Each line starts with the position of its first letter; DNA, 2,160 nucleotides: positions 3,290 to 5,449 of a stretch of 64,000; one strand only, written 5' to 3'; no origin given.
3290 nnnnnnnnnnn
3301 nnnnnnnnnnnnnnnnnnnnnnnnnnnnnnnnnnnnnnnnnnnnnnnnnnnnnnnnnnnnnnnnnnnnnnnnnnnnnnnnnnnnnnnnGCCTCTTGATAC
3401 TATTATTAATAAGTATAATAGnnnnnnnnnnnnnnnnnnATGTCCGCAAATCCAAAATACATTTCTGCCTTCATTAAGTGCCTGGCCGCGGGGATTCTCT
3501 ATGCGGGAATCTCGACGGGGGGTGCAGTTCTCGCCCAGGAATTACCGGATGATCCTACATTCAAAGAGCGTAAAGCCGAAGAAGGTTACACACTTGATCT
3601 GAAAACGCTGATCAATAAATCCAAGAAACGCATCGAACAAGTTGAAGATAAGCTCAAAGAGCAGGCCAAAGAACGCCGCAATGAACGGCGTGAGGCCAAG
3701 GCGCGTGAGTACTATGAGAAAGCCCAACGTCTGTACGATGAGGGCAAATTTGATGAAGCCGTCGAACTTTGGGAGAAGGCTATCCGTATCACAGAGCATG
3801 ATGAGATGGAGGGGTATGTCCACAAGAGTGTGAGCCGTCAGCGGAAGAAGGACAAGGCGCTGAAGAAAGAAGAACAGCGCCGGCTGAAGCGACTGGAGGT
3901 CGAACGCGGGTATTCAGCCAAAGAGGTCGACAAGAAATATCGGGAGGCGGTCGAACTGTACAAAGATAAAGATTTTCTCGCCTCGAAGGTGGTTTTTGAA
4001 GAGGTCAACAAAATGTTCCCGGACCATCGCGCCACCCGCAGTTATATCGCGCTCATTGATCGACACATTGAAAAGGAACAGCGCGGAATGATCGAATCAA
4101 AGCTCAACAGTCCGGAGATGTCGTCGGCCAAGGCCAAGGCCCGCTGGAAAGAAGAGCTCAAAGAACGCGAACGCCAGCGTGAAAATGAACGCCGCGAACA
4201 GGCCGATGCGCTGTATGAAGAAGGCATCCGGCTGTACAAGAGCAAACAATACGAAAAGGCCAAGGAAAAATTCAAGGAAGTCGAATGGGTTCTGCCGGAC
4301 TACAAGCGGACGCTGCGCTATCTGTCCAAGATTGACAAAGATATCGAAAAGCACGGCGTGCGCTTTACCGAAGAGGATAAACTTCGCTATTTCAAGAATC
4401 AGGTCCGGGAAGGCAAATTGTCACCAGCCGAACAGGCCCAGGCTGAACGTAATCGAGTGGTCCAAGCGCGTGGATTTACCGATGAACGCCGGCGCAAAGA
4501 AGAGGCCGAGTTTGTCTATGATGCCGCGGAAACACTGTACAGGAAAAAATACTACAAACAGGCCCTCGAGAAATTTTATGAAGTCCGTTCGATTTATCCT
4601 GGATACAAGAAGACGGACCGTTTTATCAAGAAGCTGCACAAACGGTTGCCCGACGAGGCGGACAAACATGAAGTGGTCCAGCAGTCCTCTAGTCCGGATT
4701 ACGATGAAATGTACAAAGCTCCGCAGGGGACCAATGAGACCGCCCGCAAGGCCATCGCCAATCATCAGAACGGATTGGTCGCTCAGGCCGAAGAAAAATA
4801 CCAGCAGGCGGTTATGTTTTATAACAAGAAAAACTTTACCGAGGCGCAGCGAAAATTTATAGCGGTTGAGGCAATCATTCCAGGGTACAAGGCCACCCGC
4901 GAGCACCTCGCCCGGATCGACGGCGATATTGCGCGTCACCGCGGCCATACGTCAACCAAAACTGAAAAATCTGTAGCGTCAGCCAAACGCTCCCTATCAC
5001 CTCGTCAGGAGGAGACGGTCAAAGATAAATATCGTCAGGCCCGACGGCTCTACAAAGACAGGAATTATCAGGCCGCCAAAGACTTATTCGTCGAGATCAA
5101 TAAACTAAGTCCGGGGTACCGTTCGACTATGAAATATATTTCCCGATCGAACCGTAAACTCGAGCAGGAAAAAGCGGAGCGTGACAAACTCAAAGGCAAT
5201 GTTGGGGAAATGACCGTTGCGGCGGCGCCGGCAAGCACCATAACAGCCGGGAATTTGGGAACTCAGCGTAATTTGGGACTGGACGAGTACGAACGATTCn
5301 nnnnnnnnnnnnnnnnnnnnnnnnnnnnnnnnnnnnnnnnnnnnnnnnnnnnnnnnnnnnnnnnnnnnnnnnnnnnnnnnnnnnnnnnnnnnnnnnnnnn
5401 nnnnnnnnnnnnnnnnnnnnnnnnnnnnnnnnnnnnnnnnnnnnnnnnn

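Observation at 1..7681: Outer-membrane beta-barrel protein and 1419-aa secreted charged protein share the same TPR-like 'PGY' module: candidate envelope-spanning pair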

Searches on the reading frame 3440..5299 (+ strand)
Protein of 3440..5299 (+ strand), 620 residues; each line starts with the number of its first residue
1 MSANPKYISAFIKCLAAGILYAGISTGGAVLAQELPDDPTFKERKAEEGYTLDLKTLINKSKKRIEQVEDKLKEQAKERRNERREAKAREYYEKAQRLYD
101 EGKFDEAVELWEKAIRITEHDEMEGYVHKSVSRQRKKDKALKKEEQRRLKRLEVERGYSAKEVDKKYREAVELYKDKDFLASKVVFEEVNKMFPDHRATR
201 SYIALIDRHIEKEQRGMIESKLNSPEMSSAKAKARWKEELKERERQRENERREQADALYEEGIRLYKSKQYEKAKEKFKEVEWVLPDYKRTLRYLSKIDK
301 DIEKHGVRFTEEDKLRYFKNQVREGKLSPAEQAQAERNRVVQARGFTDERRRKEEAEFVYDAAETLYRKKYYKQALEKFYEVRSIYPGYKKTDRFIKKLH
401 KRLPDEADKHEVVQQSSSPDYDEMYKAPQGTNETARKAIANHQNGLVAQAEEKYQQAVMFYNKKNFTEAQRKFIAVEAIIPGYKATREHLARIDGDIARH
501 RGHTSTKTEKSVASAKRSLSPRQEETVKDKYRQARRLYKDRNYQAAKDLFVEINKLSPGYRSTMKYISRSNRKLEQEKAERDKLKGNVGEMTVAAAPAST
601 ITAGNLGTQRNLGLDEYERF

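Call 59: predict_structure(alignment_id=A2)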
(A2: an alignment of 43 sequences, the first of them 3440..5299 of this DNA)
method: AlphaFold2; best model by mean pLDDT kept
length: 620 residues; sequences in the alignment: 43
mean_pLDDT: 82.3   pTM: 0.33
mean pLDDT of the five models: 82.3, 81.6, 80.6, 80.1, 79.6
residues with pLDDT >= 90: 372; 70-90: 97; 50-70: 73; < 50: 78
segments of 3 or more residues with pLDDT < 50: 27-38, 306-310, 417-430, 505-518, 589-596, 598-613, 615-620
pLDDT, mean of each block of 10 residues (from residue 1): 67 84 57 46 59 76 92 94 96 97 97 96 93 94 92 87 95 97 97 93 97 93 80 90 94 96 94 95 95 93 63 56 55 67 75 93 97 95 94 95 77 52 43 76 94 97 97 97 97 94 50 43 91 98 97 94 96 95 71 38 37 44
secondary structure, 60 per line:
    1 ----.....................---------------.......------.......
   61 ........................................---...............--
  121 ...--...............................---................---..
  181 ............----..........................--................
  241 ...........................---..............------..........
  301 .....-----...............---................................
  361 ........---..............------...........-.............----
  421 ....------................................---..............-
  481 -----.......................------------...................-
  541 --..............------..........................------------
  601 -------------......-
elements in order: H5-25 H41-47 H54-100 H104-118 H126-156 H160-175 H179-192 H197-222 H225-267 H271-284 H291-305 H311-325 H329-368 H372-385 H392-402 H404-416 H421-424 H431-462 H466-479 H486-508 H521-539 H543-556 H563-588 H614-619

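Call 61: fold_search(model_id=the predicted structure, library=pdb)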
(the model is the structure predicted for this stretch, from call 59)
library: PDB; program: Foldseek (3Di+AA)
matches with E <= 10: 889; with E <= 0.001: 19
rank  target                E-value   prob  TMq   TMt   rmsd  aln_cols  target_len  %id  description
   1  1w3b_A                2.7e-05  1.00  0.08  0.13  40.9       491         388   11  The superhelical TPR domain of O-linked GlcNAc transferase reveals structural similarities to importin alpha. (released 2004-09-09)
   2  3ieg_A                3.2e-05  1.00  0.09  0.15  35.1       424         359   15  Crystal Structure of P58(IPK) TPR Domain at 2.5 A (released 2010-03-31)
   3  8dtf_A                1.1e-04  1.00  0.10  0.08  42.0       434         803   12  Cryo-EM structure of the full length Arabidopsis SPY with complete TPRs (released 2023-03-08)
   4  2y4t_A                1.4e-04  1.00  0.09  0.13  33.7       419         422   15  Crystal structure of the human co-chaperone P58(IPK) (released 2011-08-10)
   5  1w3b_B                1.6e-04  1.00  0.08  0.13  41.1       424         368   11  The superhelical TPR domain of O-linked GlcNAc transferase reveals structural similarities to importin alpha. (released 2004-09-09)
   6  2y4t_B                3.5e-04  1.00  0.10  0.14  33.8       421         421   14  Crystal structure of the human co-chaperone P58(IPK) (released 2011-08-10)
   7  8dtg_B                3.5e-04  1.00  0.08  0.07  40.0       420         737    9  Cryo-EM structure of Arabidopsis SPY alternative conformation 1 (released 2023-03-08)
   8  6eou                  4.4e-04  1.00  0.09  0.15  40.8       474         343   12  O-GlcNAc transferase TPR domain with the intellectual disability associated mutation L254F (released 2018-05-09)
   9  7dhg_C                4.8e-04  0.98  0.10  0.13  30.8       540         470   12  Crystal structure of SARS-CoV-2 Orf9b complex with human TOM70 (released 2021-05-12)
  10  9qhc_B                5.1e-04  1.00  0.10  0.23  28.9       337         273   15  Crystal structure of 8-repeat CTPR protein with eliminated coordination sites (released 2025-10-22)
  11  8chy                  5.6e-04  1.00  0.08  0.18  28.8       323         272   14  Crystal structure of an 8-repeat consensus TPR superhelix with Zinc. (released 2024-02-21)
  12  7yea_A                5.6e-04  0.94  0.08  0.06  48.8       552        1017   11  Human O-GlcNAc transferase Dimer (released 2023-07-12)
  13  8dtg_A                6.1e-04  0.99  0.10  0.08  42.0       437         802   13  Cryo-EM structure of Arabidopsis SPY alternative conformation 1 (released 2023-03-08)
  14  8a3t_K                7.1e-04  0.97  0.10  0.11  39.4       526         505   10  S. cerevisiae APC/C-Cdh1 complex (released 2022-08-31)
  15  9pkq_A                8.1e-04  0.98  0.10  0.13  30.1       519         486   12  Structure of the cytoplasmic domain of unliganded human Tom70, open and closed conformations (released 2026-03-18)
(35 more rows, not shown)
